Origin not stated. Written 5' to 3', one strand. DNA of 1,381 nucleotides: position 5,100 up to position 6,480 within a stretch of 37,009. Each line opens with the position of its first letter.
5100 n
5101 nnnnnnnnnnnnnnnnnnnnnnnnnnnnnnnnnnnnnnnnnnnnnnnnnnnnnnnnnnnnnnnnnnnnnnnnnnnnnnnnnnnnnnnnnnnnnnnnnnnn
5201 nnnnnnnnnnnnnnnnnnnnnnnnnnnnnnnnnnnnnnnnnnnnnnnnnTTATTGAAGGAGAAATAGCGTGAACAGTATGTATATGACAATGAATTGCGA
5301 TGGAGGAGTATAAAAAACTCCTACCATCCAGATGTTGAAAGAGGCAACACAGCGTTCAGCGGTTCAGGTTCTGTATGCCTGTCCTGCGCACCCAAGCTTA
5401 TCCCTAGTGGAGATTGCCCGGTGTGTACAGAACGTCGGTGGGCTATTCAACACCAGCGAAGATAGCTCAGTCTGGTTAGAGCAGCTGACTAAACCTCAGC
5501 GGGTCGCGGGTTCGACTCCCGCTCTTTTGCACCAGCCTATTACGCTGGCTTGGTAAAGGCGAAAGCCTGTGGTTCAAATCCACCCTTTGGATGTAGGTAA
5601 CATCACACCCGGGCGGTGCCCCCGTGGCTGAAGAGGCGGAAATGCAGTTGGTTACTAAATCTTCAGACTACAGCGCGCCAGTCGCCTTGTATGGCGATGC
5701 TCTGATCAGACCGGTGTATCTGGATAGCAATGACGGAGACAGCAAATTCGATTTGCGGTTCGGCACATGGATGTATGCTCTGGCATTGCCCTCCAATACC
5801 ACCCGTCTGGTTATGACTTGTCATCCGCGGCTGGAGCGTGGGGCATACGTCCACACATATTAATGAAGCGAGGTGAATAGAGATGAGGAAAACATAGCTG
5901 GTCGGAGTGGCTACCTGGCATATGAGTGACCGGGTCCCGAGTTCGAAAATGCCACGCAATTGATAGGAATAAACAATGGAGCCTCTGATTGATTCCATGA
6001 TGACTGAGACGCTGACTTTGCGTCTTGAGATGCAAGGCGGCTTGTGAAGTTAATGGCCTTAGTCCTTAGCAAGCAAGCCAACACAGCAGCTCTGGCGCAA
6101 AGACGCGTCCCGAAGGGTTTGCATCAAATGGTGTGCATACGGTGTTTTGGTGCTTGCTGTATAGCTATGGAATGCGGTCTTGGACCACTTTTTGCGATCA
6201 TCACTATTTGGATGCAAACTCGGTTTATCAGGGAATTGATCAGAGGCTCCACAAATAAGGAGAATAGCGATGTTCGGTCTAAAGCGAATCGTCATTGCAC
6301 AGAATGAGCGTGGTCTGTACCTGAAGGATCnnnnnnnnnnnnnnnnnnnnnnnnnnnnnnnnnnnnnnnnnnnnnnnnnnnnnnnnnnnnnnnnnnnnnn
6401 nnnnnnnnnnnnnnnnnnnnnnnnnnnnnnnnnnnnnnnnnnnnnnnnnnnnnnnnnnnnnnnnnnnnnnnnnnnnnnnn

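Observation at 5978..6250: Family of ~274-bp elements with 13-bp perfect terminal inverted repeats and conserved internal hairpins (3 copies in 37 kb)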

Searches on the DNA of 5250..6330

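Call 12: search_rna_families(source=window, start=5900, end=6330, threshold=evalue, max_evalue=10)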
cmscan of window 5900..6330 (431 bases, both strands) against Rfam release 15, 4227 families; matches with E-value up to 10: 5.
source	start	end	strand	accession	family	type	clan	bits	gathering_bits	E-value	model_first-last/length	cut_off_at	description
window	5992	6050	+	RF00273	SNORD59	Gene; snRNA; snoRNA; CD-box;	CL00065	16.5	45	1.7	1-73/73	no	Small nucleolar RNA SNORD59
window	5993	6049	+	RF00440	SNORD37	Gene; snRNA; snoRNA; CD-box;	-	14.4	45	5.3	1-65/65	no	Small nucleolar RNA SNORD37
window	6272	6321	-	RF01312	sR9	Gene; snRNA; snoRNA; CD-box;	-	13.7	36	6.6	1-55/55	no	Small nucleolar RNA sR9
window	6246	6272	+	RF03036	osmY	Gene; sRNA;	-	12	46.9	4.8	1-72/72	no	osmY RNA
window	6225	6297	-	RF02480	GlsR14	Gene; snRNA; snoRNA; CD-box;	-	10.5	90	7.8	1-68/68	no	Small nucleolar RNA GlsR14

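Call 59: search_rna_families(source=window, start=5250, end=5985, threshold=evalue, max_evalue=1)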
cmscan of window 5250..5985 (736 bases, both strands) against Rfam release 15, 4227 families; matches with E-value up to 1: 3.
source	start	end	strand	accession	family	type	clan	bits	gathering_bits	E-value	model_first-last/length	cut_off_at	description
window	5456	5531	+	RF00005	tRNA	Gene; tRNA;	CL00001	50.4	29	8.7e-10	1-71/71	no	tRNA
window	5456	5532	-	RF04354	Plastid-ycf2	Cis-reg;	-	20.4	65.7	0.17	1-75/75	no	Plastid-ycf2 5UTR RNA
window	5489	5529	-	RF04351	Plastid-psbl-rps4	Cis-reg;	-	18.4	68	0.47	1-53/53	no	Plastid-psbl-rps4 3UTR RNA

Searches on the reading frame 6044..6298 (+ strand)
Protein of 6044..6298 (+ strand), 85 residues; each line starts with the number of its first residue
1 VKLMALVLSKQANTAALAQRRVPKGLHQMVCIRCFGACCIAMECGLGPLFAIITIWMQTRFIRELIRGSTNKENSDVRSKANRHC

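Call 38: find_homologous_proteins(query=A4, max_evalue=0.01)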
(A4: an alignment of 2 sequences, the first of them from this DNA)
Query A4 (2 sequences): no candidate shares three 5-residue words with the query. No homologue found.
